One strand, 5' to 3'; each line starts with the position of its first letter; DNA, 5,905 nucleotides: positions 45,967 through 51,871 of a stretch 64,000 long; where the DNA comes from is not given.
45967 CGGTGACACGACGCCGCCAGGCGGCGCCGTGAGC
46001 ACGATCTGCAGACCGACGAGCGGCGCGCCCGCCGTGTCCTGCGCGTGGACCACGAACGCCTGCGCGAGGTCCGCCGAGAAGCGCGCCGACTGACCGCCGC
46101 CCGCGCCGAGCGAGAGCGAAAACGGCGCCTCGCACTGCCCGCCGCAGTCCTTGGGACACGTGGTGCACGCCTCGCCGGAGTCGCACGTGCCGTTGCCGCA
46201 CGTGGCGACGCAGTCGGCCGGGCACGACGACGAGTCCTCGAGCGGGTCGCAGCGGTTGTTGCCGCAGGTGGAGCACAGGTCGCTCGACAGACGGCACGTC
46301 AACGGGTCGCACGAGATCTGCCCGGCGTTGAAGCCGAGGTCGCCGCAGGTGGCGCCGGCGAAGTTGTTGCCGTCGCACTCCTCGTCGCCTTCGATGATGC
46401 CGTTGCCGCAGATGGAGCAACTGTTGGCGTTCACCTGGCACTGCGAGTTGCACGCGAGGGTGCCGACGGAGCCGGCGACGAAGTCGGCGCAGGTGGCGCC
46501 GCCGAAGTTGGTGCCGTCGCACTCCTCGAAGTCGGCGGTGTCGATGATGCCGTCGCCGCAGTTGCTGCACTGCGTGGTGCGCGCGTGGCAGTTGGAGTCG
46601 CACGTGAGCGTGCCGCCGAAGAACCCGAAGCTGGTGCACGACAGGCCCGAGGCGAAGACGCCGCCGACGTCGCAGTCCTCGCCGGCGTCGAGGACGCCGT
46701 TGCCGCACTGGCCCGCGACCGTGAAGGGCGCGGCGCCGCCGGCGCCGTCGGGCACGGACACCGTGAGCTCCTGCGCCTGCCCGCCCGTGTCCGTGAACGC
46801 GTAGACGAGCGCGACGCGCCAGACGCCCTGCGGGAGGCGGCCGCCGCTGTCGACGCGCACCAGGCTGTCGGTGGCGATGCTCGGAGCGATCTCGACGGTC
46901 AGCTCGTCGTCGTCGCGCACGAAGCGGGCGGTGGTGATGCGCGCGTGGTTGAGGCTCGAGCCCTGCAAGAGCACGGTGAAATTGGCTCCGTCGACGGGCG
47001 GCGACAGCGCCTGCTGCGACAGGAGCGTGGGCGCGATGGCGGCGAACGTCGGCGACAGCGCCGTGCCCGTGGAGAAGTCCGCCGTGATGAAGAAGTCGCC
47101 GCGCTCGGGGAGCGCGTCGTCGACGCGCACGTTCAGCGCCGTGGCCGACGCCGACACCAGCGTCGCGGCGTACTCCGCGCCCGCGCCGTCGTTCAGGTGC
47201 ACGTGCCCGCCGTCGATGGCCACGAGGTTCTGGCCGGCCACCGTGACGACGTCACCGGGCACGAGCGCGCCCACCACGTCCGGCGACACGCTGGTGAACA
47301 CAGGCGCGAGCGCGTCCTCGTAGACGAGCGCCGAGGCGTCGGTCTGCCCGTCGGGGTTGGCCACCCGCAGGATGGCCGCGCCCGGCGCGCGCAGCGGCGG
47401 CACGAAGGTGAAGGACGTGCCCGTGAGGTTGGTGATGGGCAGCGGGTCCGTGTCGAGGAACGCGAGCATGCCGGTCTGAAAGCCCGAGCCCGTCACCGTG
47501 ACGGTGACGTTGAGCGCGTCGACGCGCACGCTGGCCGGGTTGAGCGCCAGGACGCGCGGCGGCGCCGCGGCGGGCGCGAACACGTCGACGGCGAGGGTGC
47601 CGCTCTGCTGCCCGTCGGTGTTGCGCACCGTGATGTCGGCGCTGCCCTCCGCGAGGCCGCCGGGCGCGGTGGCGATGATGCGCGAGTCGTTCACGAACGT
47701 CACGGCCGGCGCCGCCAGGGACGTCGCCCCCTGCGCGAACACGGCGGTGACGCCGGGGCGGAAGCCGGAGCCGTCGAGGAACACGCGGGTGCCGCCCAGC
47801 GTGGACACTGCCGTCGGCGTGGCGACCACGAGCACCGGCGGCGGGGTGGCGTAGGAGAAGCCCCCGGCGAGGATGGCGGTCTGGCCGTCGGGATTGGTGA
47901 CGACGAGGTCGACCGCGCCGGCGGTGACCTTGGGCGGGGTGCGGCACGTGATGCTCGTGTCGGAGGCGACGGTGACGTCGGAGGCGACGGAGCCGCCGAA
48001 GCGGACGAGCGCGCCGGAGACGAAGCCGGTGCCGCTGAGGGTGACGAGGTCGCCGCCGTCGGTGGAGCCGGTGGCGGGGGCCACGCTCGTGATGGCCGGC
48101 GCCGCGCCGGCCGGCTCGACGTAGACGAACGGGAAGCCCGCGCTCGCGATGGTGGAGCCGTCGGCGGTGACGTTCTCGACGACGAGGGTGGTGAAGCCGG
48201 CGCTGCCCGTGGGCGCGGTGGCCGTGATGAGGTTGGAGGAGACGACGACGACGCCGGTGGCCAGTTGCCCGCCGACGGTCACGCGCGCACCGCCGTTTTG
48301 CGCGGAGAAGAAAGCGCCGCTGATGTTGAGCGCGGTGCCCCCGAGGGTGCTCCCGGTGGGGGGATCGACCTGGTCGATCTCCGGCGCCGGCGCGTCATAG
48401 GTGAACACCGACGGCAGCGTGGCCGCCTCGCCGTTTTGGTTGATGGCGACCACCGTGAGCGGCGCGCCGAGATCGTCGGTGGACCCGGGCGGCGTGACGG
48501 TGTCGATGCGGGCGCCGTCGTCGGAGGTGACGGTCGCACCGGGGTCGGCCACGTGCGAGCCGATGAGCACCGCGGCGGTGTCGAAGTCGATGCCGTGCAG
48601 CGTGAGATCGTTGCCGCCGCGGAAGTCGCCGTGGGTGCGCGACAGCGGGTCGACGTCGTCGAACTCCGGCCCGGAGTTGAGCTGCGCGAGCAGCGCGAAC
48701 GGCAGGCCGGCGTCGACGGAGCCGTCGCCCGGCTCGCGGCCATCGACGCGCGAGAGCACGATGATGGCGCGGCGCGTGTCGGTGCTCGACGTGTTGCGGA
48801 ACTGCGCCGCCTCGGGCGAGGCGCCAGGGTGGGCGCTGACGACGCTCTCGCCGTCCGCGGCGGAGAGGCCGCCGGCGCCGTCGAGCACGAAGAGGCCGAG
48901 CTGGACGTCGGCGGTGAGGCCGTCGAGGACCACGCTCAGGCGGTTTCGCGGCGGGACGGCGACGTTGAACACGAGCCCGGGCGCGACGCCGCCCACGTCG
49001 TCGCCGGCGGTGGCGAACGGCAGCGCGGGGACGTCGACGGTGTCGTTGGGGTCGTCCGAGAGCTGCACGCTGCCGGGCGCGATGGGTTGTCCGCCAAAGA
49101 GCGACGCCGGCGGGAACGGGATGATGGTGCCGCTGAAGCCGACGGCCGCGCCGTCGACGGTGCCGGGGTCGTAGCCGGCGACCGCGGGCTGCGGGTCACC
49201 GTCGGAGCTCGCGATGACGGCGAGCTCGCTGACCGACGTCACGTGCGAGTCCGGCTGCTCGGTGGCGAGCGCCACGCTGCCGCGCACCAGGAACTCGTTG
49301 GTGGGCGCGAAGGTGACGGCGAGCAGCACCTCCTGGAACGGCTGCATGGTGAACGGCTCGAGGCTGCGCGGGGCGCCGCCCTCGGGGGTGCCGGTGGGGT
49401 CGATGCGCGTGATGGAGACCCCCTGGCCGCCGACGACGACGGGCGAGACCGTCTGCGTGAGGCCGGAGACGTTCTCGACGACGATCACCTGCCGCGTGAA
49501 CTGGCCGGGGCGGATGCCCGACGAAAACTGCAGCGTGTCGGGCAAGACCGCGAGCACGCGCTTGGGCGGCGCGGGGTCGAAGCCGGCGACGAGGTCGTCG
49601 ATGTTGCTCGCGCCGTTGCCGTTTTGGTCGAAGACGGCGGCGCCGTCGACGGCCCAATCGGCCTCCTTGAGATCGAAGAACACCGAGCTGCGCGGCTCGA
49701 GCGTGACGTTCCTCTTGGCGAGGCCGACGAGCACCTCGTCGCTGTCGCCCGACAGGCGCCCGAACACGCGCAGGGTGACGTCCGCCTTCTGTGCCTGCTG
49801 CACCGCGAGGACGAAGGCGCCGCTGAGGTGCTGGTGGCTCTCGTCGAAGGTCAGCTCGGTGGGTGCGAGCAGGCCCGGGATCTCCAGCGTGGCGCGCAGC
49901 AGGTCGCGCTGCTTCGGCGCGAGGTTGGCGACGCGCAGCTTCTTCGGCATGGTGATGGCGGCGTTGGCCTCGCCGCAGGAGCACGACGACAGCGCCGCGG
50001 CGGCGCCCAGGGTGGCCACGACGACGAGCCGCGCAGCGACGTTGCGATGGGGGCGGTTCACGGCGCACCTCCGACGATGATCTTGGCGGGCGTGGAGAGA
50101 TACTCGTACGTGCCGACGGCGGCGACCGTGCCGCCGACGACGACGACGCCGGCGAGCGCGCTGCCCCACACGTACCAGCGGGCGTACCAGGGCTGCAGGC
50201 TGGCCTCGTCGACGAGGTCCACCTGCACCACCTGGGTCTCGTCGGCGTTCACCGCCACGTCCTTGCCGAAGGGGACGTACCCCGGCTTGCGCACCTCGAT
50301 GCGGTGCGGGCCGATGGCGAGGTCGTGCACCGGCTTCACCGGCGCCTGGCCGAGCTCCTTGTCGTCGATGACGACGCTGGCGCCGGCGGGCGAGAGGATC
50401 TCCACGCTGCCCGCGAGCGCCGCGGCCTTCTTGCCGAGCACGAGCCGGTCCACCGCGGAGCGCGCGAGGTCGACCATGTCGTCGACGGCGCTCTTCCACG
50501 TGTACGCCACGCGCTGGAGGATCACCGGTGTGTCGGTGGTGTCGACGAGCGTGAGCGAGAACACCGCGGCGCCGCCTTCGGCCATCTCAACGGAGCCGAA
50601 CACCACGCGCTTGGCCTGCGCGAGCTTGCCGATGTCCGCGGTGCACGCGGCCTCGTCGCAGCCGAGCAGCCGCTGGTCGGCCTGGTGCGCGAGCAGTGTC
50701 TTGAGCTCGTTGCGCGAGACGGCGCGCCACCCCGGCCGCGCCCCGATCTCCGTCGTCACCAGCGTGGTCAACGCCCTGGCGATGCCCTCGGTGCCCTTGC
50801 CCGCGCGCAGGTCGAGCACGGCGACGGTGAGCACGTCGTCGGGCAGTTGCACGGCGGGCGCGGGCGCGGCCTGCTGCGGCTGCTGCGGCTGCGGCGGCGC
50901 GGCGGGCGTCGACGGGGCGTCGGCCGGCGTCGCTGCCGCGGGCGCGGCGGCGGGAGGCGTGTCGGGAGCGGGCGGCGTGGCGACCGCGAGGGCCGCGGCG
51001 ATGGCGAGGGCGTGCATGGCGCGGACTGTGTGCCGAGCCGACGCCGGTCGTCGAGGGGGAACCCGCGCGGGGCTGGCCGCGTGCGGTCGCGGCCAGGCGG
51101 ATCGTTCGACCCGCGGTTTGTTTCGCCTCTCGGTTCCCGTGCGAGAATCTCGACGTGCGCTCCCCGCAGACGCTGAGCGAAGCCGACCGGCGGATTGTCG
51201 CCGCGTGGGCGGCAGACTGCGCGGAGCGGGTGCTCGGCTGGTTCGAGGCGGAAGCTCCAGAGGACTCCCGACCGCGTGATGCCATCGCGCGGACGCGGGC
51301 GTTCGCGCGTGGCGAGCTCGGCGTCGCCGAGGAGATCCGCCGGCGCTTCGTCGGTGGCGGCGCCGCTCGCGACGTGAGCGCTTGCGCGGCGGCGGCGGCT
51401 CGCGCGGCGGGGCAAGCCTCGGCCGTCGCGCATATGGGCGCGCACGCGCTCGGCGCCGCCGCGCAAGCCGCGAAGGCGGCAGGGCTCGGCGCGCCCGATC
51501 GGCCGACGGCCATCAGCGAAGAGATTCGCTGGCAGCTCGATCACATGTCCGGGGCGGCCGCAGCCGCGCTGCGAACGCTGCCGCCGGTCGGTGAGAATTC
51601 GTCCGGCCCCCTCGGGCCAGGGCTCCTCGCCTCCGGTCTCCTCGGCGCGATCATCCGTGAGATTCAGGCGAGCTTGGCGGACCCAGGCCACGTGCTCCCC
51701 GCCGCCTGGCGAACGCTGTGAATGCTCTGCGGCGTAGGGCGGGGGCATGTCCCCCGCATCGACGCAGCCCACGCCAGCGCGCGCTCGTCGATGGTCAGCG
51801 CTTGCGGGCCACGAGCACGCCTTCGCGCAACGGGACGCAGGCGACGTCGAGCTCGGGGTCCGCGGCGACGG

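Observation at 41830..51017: Giant 2743-aa NHL/IPT-TIG/Cys-repeat lipoprotein translationally coupled to a PEGA-domain protein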

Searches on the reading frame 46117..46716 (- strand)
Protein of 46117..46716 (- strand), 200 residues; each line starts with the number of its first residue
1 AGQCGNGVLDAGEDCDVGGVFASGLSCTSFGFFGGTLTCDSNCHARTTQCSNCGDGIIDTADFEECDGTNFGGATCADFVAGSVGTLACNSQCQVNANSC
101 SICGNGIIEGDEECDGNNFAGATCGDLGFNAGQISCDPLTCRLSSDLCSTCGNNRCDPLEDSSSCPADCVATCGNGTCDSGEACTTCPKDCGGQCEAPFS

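Call 23: search_protein_families(library=pfam, proteins=[window:46117-46716:-], max_evalue=1)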
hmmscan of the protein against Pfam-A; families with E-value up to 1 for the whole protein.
window:46117-46716:- (200 aa): 1 family
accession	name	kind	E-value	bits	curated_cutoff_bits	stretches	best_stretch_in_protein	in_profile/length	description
PF13948.11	DUF4215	-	0.00016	22.4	27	2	87-119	2-38/47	Domain of unknown function (DUF4215)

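Call 73: search_protein_families(library=ncbifam, proteins=[window:46117-46716:-], max_evalue=0.01)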
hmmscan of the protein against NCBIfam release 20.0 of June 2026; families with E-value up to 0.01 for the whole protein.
window:46117-46716:- (200 aa): 0 families

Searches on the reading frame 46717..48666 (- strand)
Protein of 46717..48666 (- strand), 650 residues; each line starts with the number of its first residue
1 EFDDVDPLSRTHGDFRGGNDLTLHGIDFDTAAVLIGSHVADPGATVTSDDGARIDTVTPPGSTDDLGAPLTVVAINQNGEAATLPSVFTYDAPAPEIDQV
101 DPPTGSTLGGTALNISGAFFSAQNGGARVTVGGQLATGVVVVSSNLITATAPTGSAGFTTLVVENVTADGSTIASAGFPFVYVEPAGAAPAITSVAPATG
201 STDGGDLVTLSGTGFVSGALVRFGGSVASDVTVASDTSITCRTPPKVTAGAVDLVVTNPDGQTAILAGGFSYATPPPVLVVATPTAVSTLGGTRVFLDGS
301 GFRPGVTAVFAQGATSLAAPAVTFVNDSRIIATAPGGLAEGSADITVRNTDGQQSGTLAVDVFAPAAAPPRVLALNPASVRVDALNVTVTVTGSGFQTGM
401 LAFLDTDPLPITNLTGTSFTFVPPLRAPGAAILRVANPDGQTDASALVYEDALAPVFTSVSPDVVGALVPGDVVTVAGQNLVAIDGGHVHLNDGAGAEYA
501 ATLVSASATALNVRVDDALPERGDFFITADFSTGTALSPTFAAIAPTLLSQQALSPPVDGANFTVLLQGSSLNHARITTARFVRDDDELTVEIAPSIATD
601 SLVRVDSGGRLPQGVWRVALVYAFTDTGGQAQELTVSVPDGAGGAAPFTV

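Call 23: search_protein_families(library=pfam, proteins=[window:46717-48666:-], max_evalue=1)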
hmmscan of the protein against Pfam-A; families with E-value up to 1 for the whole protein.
window:46717-48666:- (650 aa): 3 families
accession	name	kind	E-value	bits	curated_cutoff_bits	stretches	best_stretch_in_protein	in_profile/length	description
PF01833.30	TIG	-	1.9e-39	134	20.9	4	190-264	1-76/84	IPT/TIG domain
PF14734.12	DUF4469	-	0.074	13.4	22.6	1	282-350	16-86/101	Domain of unknown function (DUF4469) with IG-like fold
PF20472.4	PDDEXK_11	-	0.18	12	23.7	0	388-409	97-118/145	PD-(D/E)XK nuclease superfamily domain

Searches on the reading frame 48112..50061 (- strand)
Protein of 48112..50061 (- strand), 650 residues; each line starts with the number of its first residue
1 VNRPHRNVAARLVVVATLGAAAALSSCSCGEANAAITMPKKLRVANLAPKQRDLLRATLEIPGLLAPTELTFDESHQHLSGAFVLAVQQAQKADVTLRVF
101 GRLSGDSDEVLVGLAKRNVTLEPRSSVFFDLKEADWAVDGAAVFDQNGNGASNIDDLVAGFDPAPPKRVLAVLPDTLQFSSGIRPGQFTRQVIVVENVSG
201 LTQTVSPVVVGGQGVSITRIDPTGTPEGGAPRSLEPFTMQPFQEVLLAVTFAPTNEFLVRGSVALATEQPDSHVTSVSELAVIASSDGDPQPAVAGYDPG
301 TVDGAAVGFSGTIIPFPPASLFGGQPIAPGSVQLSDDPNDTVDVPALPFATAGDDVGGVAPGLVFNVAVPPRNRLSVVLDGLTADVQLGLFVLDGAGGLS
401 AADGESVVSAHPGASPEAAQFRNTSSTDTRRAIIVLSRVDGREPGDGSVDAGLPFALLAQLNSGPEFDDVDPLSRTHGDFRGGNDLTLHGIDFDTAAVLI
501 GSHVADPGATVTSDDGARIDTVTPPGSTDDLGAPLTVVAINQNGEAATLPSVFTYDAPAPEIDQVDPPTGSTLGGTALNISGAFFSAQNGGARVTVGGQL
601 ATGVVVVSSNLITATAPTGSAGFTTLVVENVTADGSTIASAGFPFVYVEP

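Call 20: find_homologous_proteins(query=window:48112-50061:-)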
Query window:48112-50061:- (650 aa): 1 proteins with E <= 0.001 among 8000 candidates.
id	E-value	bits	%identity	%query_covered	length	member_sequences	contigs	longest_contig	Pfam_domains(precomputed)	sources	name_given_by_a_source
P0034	7.6e-265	898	66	99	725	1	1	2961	PF01833.31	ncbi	ncbi:MAG TPA: IPT/TIG domain-containing protein, partial [Myxococcota bacterium]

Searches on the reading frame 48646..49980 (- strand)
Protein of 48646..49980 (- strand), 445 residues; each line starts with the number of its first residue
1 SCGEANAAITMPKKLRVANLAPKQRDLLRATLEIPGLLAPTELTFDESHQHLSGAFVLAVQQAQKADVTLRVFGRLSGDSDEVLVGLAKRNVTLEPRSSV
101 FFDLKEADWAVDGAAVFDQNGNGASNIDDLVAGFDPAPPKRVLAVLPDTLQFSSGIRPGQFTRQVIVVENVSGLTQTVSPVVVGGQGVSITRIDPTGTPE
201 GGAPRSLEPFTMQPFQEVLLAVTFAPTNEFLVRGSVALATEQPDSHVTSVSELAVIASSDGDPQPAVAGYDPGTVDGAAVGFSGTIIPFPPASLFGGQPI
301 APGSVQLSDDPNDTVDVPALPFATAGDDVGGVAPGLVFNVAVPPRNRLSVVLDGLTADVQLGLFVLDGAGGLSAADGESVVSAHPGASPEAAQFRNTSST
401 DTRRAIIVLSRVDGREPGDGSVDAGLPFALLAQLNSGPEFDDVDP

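Call 54: predict_structure(alignment_id=A3)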
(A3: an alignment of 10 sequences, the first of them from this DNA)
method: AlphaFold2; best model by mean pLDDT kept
length: 445 residues; sequences in the alignment: 10
mean_pLDDT: 74.8   pTM: 0.46
mean pLDDT of the five models: 74.8, 74.6, 72.5, 72.2, 67.9
residues with pLDDT >= 90: 46; 70-90: 272; 50-70: 81; < 50: 46
segments of 3 or more residues with pLDDT < 50: 1-5, 113-124, 137-140, 259-265, 416-422, 438-445
pLDDT, mean of each block of 10 residues (from residue 1): 54 84 88 78 86 82 86 78 78 83 79 40 57 56 78 68 87 82 73 81 67 90 69 72 67 66 54 87 86 60 77 83 86 91 82 77 90 87 65 81 91 54 69 59 35
secondary structure, 60 per line:
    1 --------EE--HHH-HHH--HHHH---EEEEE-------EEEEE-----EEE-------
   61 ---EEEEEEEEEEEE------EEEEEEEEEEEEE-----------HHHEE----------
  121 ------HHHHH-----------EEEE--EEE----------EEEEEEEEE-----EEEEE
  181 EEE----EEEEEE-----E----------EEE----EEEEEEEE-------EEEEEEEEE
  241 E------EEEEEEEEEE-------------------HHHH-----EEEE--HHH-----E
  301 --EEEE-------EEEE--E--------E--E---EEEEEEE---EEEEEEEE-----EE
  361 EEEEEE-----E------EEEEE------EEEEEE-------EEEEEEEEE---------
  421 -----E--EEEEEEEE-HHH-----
elements in order: H22-25 E29-33 E41-45 E51-53 E64-75 E82-94 H127-131 E143-146 E149-151 E162-170 E176-183 E188-193 E210-212 E217-224 E232-241 E248-257 H277-280 E286-289 E303-306 E314-317 E336-342 E346-353 E359-366 E379-383 E390-395 E403-411 E429-436

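Call 56: fold_search(model_id=the predicted structure, library=pdb)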
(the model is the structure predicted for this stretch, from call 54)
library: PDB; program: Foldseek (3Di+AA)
matches with E <= 10: 1580; with E <= 0.001: 175
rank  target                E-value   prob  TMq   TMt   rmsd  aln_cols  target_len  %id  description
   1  6bqm                  6.5e-09  1.00  0.17  0.17  18.3       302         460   12  Secreted serine protease VesC from Vibrio cholerae (released 2018-11-28)
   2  9ijj_C                1.0e-07  1.00  0.19  0.09  25.3       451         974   11  In situ structure of the central apparatus in mouse sperm axoneme. (released 2025-06-04)
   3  1w8o_A                1.2e-07  1.00  0.18  0.15  18.2       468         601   11  Contribution of the Active Site Aspartic Acid to Catalysis in the Bacterial Neuraminidase from Micromonospora viridifa (released 2004-09-29)
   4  7ptb                  1.3e-07  1.00  0.23  0.32  14.7       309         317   11  Crystal structure of the SPD-2 domain of human CEP192 (released 2022-04-06)
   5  8jmw_A                1.6e-07  1.00  0.20  0.17  15.6       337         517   11  Fibril form of serine peptidase Vpr (released 2023-12-06)
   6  2bzd_C                1.8e-07  1.00  0.18  0.15  17.4       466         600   12  Galactose recognition by the carbohydrate-binding module of a bacterial sialidase. (released 2005-08-19)
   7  2ber                  2.0e-07  1.00  0.18  0.15  17.1       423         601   12  Y370G Active Site Mutant of the Sialidase from Micromonospora viridifaciens in complex with beta-Neu5Ac (sialic acid). (released 2005-04-04)
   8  7som_D                3.9e-07  1.00  0.24  0.08  18.3       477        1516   11  Ciliary C2 central pair apparatus isolated from Chlamydomonas reinhardtii (released 2022-04-13)
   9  9ijj_4G               4.6e-07  1.00  0.20  0.03  28.3       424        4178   10  In situ structure of the central apparatus in mouse sperm axoneme. (released 2025-06-04)
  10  7sqc_F0               6.0e-07  1.00  0.19  0.26  25.6       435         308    8  Ciliary C1 central pair apparatus isolated from Chlamydomonas reinhardtii (released 2022-04-13)
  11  9qj4_B                6.0e-07  1.00  0.19  0.26  20.2       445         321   10  Structure of the Complement classical and lectin pathway proconvertase, C4b2 (released 2025-12-24)
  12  2bzd_A                6.0e-07  1.00  0.19  0.15  15.7       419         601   12  Galactose recognition by the carbohydrate-binding module of a bacterial sialidase. (released 2005-08-19)
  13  9fh8_A                6.3e-07  1.00  0.19  0.29  14.1       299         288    8  Crystal structure of the SPD-2 domain of Apis dorsata CEP192 (released 2025-03-26)
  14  9ijj_4I               7.1e-07  1.00  0.19  0.03  29.5       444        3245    9  In situ structure of the central apparatus in mouse sperm axoneme. (released 2025-06-04)
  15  3f85                  9.2e-07  0.99  0.18  0.18  32.1       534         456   11  Structure of fusion complex of homo trimeric major pilin subunits CfaB of CFA/I fimbirae from ETEC E. coli (released 2009-08-11)
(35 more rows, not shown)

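Call 57: search_protein_representatives(alignment_id=A3)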
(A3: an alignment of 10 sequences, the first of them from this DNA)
Query: 10 sequences, 444 profile positions. Proteins with E-value up to 0.001 (for the whole library): 98; up to 1e-10: 82; up to 1e-30: 54. The best 98 are listed.
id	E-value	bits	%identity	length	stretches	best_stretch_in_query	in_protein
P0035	2.5e-209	712.0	-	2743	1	3-444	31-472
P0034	2.2e-180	616.6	-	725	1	3-443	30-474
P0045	2.4e-95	336.3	-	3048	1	14-442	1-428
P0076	2.3e-80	286.9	-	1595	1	6-441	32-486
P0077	5.6e-80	285.7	-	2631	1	4-440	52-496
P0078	2.4e-77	277.0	-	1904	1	6-440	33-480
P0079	2.1e-76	273.9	-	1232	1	4-443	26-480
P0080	2.3e-76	273.8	-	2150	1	6-440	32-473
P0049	6.8e-75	268.9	-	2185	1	5-440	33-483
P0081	6.7e-72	259.1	-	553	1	7-444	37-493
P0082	8.3e-72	258.7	-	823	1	5-440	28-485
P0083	1.2e-69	251.6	-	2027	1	3-444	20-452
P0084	2.0e-69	250.9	-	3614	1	7-443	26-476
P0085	4.7e-69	249.7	-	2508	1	7-444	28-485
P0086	6.4e-69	249.2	-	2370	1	6-444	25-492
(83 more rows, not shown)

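Call 71: search_protein_families(library=pfam, proteins=[P0084, P0077, P0080, P0076], max_evalue=0.0001)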
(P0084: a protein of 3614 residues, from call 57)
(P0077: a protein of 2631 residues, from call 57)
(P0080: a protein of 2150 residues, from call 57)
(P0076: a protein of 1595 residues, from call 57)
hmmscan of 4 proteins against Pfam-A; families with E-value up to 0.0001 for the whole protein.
P0084 (3614 aa): 2 families
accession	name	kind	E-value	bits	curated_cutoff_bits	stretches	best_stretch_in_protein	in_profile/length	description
PF03160.20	Calx-beta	-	7e-67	223.3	27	3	1551-1647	17-117/119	Calx-beta domain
PF01833.30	TIG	-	1.4e-23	83.1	20.9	1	670-751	1-84/84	IPT/TIG domain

P0077 (2631 aa): 2 families
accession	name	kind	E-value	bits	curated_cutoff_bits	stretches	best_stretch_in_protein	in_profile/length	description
PF01833.30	TIG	-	4.1e-65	216.2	20.9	6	702-783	1-83/84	IPT/TIG domain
PF18884.5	TSP3_bac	-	2.6e-05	24.4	25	1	2116-2135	1-20/22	Bacterial TSP3 repeat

P0080 (2150 aa): 1 family
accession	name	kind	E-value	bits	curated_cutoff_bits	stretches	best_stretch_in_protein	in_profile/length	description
PF01833.30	TIG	-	2e-78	258.9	20.9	7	687-764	1-77/84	IPT/TIG domain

P0076 (1595 aa): 2 families
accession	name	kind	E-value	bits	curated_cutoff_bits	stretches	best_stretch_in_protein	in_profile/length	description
PF01833.30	TIG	-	3.4e-50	168.4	20.9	5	684-766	1-84/84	IPT/TIG domain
PF11617.13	Cu-binding_MopE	-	2.1e-07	31.5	27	1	1490-1519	1-30/30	Putative metal-binding motif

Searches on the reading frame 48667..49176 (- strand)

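Call 23: search_protein_families(library=pfam, proteins=[window:48667-49176:-], max_evalue=1)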
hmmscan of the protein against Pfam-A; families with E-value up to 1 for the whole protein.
window:48667-49176:- (170 aa): 1 family
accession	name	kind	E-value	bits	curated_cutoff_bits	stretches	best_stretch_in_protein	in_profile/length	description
PF04151.21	PPC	-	0.1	13.9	25.9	1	69-111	4-45/70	Bacterial pre-peptidase C-terminal domain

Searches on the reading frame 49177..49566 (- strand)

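Call 23: search_protein_families(library=pfam, proteins=[window:49177-49566:-], max_evalue=1)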
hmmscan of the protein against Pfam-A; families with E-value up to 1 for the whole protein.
window:49177-49566:- (130 aa): 2 families
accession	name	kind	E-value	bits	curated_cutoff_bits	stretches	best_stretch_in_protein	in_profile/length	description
PF15780.11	ASH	-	0.004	17.8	27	1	67-103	55-91/98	Abnormal spindle-like microcephaly-assoc'd, ASPM-SPD-2-Hydin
PF22073.2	Cep192_D4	-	0.15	12.7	35.5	1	66-103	59-95/112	Cep192 domain 4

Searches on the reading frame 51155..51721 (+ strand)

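Call 53: search_protein_families(library=pfam, proteins=[window:51155-51721:+], max_evalue=0.1)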
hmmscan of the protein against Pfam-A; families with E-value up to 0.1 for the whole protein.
window:51155-51721:+ (188 aa): 1 family
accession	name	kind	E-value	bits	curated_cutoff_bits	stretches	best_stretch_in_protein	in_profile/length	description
PF21805.3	Imm5_like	-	6.1e-31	107.4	25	1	6-132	2-127/129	Imm-5 like putative immunity protein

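Call 78: search_protein_families(library=padloc, proteins=[window:51155-51721:+], max_evalue=0.001)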
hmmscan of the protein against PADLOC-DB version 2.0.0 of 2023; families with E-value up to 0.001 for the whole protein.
window:51155-51721:+ (188 aa): 0 families
